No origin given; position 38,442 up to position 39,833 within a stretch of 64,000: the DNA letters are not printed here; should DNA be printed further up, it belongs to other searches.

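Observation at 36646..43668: Self-contained molybdenum-cofactor module fused to the enzyme operon, with two gene fusions and an embedded transporter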

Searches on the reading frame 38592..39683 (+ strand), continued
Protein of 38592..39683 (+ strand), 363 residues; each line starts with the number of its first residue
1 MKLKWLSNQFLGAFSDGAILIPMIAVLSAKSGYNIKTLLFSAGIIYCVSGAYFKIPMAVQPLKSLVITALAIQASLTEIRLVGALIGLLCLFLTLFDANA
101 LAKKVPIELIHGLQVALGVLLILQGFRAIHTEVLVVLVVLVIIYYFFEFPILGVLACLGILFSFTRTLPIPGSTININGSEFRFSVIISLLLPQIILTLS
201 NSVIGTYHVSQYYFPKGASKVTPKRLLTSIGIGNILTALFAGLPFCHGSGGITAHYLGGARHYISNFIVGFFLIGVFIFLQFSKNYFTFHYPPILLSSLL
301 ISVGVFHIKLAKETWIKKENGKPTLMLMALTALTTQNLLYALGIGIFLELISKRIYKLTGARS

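Call 20: find_encoding_contigs(protein=P0058, flank=8000, max_places=2)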
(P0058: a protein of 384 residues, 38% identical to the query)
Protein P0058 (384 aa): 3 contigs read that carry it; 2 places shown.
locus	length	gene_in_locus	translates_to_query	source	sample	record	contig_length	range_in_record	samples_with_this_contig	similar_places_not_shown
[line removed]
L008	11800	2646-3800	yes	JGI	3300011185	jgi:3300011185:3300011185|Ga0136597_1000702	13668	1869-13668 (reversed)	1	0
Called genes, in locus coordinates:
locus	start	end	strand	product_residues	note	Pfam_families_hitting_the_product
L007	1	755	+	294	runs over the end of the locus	PF01171:ATP_bind_3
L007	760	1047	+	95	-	PF06945:DUF1289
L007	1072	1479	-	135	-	PF20398:DUF6691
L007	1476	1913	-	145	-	PF04143:Sulf_transp (faint)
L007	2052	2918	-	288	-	PF00753:Lactamase_B, PF12706:Lactamase_B_2 (weak)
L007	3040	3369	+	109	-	PF01022:HTH_5, PF12840:HTH_20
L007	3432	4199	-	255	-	PF01553:Acyltransferase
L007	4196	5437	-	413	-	PF00109:ketoacyl-synt, PF02801:Ketoacyl-synt_C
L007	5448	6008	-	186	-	PF07977:FabA, PF22818:ApeI-like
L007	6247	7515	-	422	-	PF00070:Pyr_redox (faint), PF01266:DAO, PF01593:Amino_oxidase (faint), PF07992:Pyr_redox_2 (faint), PF13450:NAD_binding_8 (weak)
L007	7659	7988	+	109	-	PF03454:MoeA_C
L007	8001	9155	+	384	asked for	PF16983:MFS_MOT1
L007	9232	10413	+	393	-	PF05940:NnrS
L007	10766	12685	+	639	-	PF00005:ABC_tran, PF02463:SMC_N (faint), PF01926:MMR_HSR1 (faint), PF12848:ABC_tran_Xtn, PF00005:ABC_tran, PF13304:AAA_21 (weak), PF16326:ABC_tran_CTD (weak)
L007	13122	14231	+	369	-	PF00923:TAL_FSA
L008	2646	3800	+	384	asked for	PF16983:MFS_MOT1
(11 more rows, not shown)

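Call 31: search_solved_structures(query=window:38592-39683:+, max_evalue=1, show_alignments=2)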
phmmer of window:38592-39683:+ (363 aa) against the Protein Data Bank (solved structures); distinct sequences matched with E-value up to 1: 0.

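Call 33: find_homologous_proteins(query=P0121, max_evalue=0.001)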
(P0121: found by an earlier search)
Query P0121 (124 aa): 1 proteins with E <= 0.001 among 6 candidates.
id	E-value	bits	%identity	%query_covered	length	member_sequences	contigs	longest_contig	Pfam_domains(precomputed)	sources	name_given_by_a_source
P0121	1.9e-76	272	100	100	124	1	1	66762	PF22668.2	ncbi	-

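Call 56: predict_structure(alignment_id=A2)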
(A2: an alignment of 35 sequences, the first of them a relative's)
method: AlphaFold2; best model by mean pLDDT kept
length: 124 residues; sequences in the alignment: 35
mean_pLDDT: 90.0   pTM: 0.76
mean pLDDT of the five models: 90.0, 88.3, 88.3, 87.9, 86.6
residues with pLDDT >= 90: 90; 70-90: 23; 50-70: 11; < 50: 0
segments of 3 or more residues with pLDDT < 50: none
pLDDT, mean of each block of 10 residues (from residue 1): 94 95 97 95 97 95 97 89 86 91 79 67 83
secondary structure, 60 per line:
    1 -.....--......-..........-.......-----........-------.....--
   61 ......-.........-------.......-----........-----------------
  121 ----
elements in order: E2-6 E9-14 H16-25 E27-33 E39-46 E54-58 E61-66 H68-76 E84-90 E96-103

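Call 59: find_related_loci(query=A3, collection=genome_contigs, flank=8000)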
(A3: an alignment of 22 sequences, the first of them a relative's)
Query A3 (363 aa) in genome_contigs; peptide patterns used: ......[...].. (x = any residue, [..] = any of these).
278 stretches matched a pattern; 253 encode a relative of the query (tblastn E <= 1e-3); the best 80 are kept; 80 distinct loci.
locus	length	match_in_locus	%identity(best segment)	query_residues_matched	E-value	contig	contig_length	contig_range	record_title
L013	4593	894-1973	45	8-350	9e-88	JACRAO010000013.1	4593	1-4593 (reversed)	MAG: Bdellovibrio sp. isolate NC_groundwater_1595_Pr3_B-0.1um_37_8 SR-2_scaffold_141_245113, whole genome shotgun sequen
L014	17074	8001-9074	46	3-357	2e-87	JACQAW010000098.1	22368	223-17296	MAG: Deltaproteobacteria bacterium isolate NC_groundwater_926_Pr1_S-0.2um_57_13 Montesol18-Sp2_coassembly_scaffold_18753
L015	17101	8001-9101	42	8-360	3e-83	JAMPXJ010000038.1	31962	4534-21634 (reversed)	MAG: Oligoflexia bacterium isolate R2F_R2FSRR_metabat.28 R2F_C689, whole genome shotgun sequence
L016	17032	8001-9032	41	12-353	5e-81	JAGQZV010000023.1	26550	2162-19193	MAG: Bdellovibrionales bacterium isolate HKST-UBA01 NODE_24_length_26550_cov_2.589922, whole genome shotgun sequence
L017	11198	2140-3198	44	3-349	7e-80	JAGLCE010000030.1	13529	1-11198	MAG: Endozoicomonadaceae bacterium isolate SW_3_10 ROV166.bin.10.fa_30, whole genome shotgun sequence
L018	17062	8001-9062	42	8-353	2e-79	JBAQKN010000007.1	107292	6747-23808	MAG: Pseudobdellovibrio sp. isolate MFD12081_ilm_asm_bin6 k127_52216, whole genome shotgun sequence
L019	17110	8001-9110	42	1-356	1e-79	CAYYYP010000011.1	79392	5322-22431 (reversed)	MAG TPA_asm: uncultured Oligoflexia bacterium isolate SRP286056_co3_119 genome assembly, contig: NODE_108_length_79392_c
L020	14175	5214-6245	43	3-349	3e-86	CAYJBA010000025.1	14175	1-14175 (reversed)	MAG TPA_asm: uncultured Bacteriovoracaceae bacterium isolate ERP119705_co9_199 genome assembly, contig: NODE_5188_length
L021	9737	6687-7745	44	8-353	2e-79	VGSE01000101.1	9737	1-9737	MAG: Deltaproteobacteria bacterium isolate K_Offshore_120m_m2_196 K_Offshore_120m_m2_196_Ga0194131_10012734, whole genom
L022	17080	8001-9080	43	11-359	1e-78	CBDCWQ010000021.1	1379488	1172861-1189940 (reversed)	MAG: Myxococcota bacterium isolate 159d441a-5128-48e9-9a90-04660ad44008 genome assembly, contig: contig_21, whole genome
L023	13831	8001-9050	39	12-350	5e-78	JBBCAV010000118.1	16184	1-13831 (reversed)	Bdellovibrionota bacterium FG-2 24156C00118.1, whole genome shotgun sequence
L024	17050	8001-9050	39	8-361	9e-76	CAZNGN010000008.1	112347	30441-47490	MAG TPA_asm: uncultured Bacteriovoracaceae bacterium isolate SRP342105_co2_89 genome assembly, contig: NODE_133_length_1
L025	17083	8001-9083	43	4-352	2e-74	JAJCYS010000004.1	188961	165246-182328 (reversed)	MAG: Deltaproteobacteria bacterium isolate OFTM216 OFTM216_3, whole genome shotgun sequence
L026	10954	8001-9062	39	8-357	4e-73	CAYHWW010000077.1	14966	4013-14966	MAG TPA_asm: uncultured Oligoflexia bacterium isolate ERP119705_co16_423 genome assembly, contig: NODE_3153_length_14966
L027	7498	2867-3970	42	4-359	1e-72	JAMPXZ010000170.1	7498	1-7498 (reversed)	MAG: Oligoflexia bacterium isolate R2F_R2FSRR_metabat.55 R2F_C5888, whole genome shotgun sequence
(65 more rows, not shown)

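Call 64: predict_structure(alignment_id=A4)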
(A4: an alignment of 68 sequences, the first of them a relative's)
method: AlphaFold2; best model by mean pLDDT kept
length: 363 residues; sequences in the alignment: 68
mean_pLDDT: 91.2   pTM: 0.89
mean pLDDT of the five models: 91.2, 90.3, 89.4, 89.0, 88.1
residues with pLDDT >= 90: 254; 70-90: 96; 50-70: 13; < 50: 0
segments of 3 or more residues with pLDDT < 50: none
pLDDT, mean of each block of 10 residues (from residue 1): 91 90 89 92 97 97 91 92 98 94 91 95 91 83 82 85 79 58 94 94 95 97 97 97 94 93 97 95 84 89 91 93 97 95 96 93 73
secondary structure, 60 per line:
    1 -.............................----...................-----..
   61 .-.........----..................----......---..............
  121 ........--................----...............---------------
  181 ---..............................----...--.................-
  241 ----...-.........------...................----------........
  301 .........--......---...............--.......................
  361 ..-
elements in order: H2-30 H35-53 E59-61 H63-71 H76-93 H98-103 H107-128 H131-146 H151-165 H184-213 H223-239 E245-247 H249-257 H264-282 H293-309 H312-317 H321-335 H338-362

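Call 69: fold_search(model_id=the predicted structure, library=pdb)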
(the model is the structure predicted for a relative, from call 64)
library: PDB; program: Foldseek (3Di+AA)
matches with E <= 10: 386; with E <= 0.001: 110
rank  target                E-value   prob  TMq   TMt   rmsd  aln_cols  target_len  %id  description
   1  5iof_A                5.6e-10  1.00  0.72  0.70   5.5       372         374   17  Structure of the transmembrane domain of the transporter SLC26Dg (released 2016-03-16)
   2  5da0_A                5.9e-10  1.00  0.71  0.57   5.5       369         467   17  Structure of the the SLC26 transporter SLC26Dg in complex with a nanobody (released 2015-09-09)
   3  6ki1_B                4.4e-08  1.00  0.63  0.59   6.9       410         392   16  The transmembrane domain of a cyanobacterium bicarbonate transporter BicA (released 2019-11-20)
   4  7v73                  4.6e-08  1.00  0.68  0.44   6.1       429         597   14  Thermostabilized human prestin in complex with chloride (released 2022-08-31)
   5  9iar_A                7.5e-08  1.00  0.66  0.45   6.9       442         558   14  Sulfate transporter SLC26A11 in nanodiscs with nanobody Nb11 (released 2026-03-04)
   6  8zzv_A                1.0e-07  1.00  0.65  0.63   6.8       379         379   17  Dimer structure of the solute carrier SLC26Dg (released 2019-05-08)
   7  9ngz_A                1.4e-07  1.00  0.68  0.43   5.9       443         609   12  Cryo-EM structure of Serendipita indica sulfate transporter SiSulT in Apo state (released 2026-03-11)
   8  6ki1_A                1.7e-07  1.00  0.61  0.58   6.8       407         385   17  The transmembrane domain of a cyanobacterium bicarbonate transporter BicA (released 2019-11-20)
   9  7v75                  1.8e-07  1.00  0.65  0.42   6.8       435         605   13  Thermostabilized human prestin in complex with salicylate (released 2022-08-31)
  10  9ias_A                2.4e-07  1.00  0.65  0.47   6.7       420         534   14  Sulfate transporter SLC26A11 in nanodiscs with nanobody Nb4 (released 2026-03-04)
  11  9nnc_A                2.6e-07  1.00  0.65  0.40   6.3       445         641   13  Cryo-EM structure of Serendipita indica sulfate transporter SiSulT in oxlate bound state (released 2026-03-11)
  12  9nnc_B                2.7e-07  1.00  0.65  0.40   6.4       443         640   13  Cryo-EM structure of Serendipita indica sulfate transporter SiSulT in oxlate bound state (released 2026-03-11)
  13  8tnx_A                3.2e-07  1.00  0.66  0.44   6.0       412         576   14  Substrate Binding Plasticity Revealed by Cryo-EM Structures of SLC26A2 (released 2024-05-22)
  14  8yr9_A                3.2e-07  1.00  0.65  0.37   6.8       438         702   12  the Cyro-EM Structure of human SLC26A3 (released 2025-09-24)
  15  9u9f_A                5.5e-07  1.00  0.68  0.47   5.9       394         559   15  Cryo-EM structure of Oryza sativa phosphate transporter SPDT (released 2025-10-22)
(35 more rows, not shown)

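Call 82: fold_search(model_id=the predicted structure, library=pdb)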
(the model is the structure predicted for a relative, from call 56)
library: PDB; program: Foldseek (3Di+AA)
matches with E <= 10: 422; with E <= 0.001: 0
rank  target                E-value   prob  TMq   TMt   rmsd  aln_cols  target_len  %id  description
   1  4bkw                  8.2e-03  0.98  0.41  0.14   7.4       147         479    8  Crystal structure of the C-terminal region of human ZFYVE9 (released 2013-05-15)
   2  4bla_D                9.4e-03  0.91  0.38  0.09   9.6       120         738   14  Crystal structure of full-length human Suppressor of fused (SUFU) mutant lacking a regulatory subdomain (crystal form  (released 2013-11-27)
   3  4bl9_D                1.0e-02  0.85  0.31  0.08   8.4       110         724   13  Crystal structure of full-length human Suppressor of fused (SUFU) mutant lacking a regulatory subdomain (crystal form  (released 2013-11-27)
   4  4bl9_C                1.4e-02  0.89  0.35  0.08   8.0       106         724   16  Crystal structure of full-length human Suppressor of fused (SUFU) mutant lacking a regulatory subdomain (crystal form  (released 2013-11-27)
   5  4blb_D                1.9e-02  0.91  0.38  0.09   8.0       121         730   10  Crystal structure of a human Suppressor of fused (SUFU)-GLI1p complex (released 2013-11-27)
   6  4bl8_A                2.3e-02  0.82  0.35  0.08   8.4       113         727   13  Crystal structure of full-length human Suppressor of fused (SUFU) (released 2013-11-27)
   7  4km9                  2.9e-02  0.82  0.36  0.15   9.7       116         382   14  Crystal structure of human Suppressor of Fused (released 2013-11-20)
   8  4kmd_A                2.9e-02  0.69  0.32  0.14   9.8       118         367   12  Crystal structure of Sufud60-Gli1p (released 2013-11-20)
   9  4bl9_A                4.3e-02  0.77  0.37  0.08   7.5       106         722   16  Crystal structure of full-length human Suppressor of fused (SUFU) mutant lacking a regulatory subdomain (crystal form  (released 2013-11-27)
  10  4blb_A                4.3e-02  0.77  0.38  0.08   8.3       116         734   14  Crystal structure of a human Suppressor of fused (SUFU)-GLI1p complex (released 2013-11-27)
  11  4bla_A                4.3e-02  0.60  0.33  0.08   9.6       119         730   12  Crystal structure of full-length human Suppressor of fused (SUFU) mutant lacking a regulatory subdomain (crystal form  (released 2013-11-27)
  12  4blb_C                4.6e-02  0.57  0.33  0.08   9.0       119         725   11  Crystal structure of a human Suppressor of fused (SUFU)-GLI1p complex (released 2013-11-27)
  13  4bl8_B                4.9e-02  0.69  0.35  0.08   8.3       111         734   13  Crystal structure of full-length human Suppressor of fused (SUFU) (released 2013-11-27)
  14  4fo6_A                2.4e-01  0.06  0.13  0.08  14.6       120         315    9  Crystal structure of the pre-catalytic ternary complex of polymerase lambda with a dATP analog opposite a templating T (released 2012-07-11)
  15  3c5f_MODEL_2_B        2.6e-01  0.07  0.18  0.10  11.4       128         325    8  Structure of a binary complex of the R517A Pol lambda mutant (released 2008-09-02)
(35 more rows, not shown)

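Call 86: search_dna_similar(query=window:38592-39683:+, collection=plasmids, mode=protein, max_rows=12)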
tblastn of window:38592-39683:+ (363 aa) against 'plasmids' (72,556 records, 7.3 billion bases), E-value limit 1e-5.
Records with a match: 8; places in all: 8; records where one place covers at least 80% of the query: 0.
Best place of each record, by identity: <60% 8.
By first word of the organism name: Natronosalvus 2; Peptoclostridium 1; Haladaptatus 1; Salarchaeum 1; Halalkalicoccus 1; Roseomonas 1; Candidatus 1.
By predicted mobility (MOB-suite, as given by PLSDB): non-mobilizable 8.
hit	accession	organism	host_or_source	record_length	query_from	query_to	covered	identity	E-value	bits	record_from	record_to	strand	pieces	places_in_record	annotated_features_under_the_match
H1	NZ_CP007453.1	Peptoclostridium acidaminophilum DSM 3953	black mud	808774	1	261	72%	29.6%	1e-14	83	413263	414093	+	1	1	putative sulfate/molybdate transporter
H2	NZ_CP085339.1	Haladaptatus halobius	cell culture,saline soil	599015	2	266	73%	26.7%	1e-11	74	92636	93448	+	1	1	putative sulfate/molybdate transporter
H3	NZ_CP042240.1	Salarchaeum sp. JOR-1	Brine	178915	8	266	71%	26.9%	4e-11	72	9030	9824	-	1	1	putative sulfate/molybdate transporter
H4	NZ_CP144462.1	Halalkalicoccus sp. FCH27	cell culture,Salt lake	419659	8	266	71%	25.5%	2e-10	70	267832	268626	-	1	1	putative sulfate/molybdate transporter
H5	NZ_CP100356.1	Natronosalvus rutilus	cell culture,sediment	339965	8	266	71%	25.1%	1e-9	67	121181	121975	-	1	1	putative sulfate/molybdate transporter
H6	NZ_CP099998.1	Natronosalvus halobius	cell culture,sediment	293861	8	266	71%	24.7%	4e-10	69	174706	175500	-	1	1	putative sulfate/molybdate transporter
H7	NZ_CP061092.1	Roseomonas marmotae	Marmota himalayana,pure culture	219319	168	261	26%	36.4%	7e-6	56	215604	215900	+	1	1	putative sulfate/molybdate transporter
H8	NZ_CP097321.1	Candidatus Mycobacterium methanotrophicum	mixed culture,Cave biofilm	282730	188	261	20%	40.5%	6e-10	69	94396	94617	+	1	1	putative sulfate/molybdate transporter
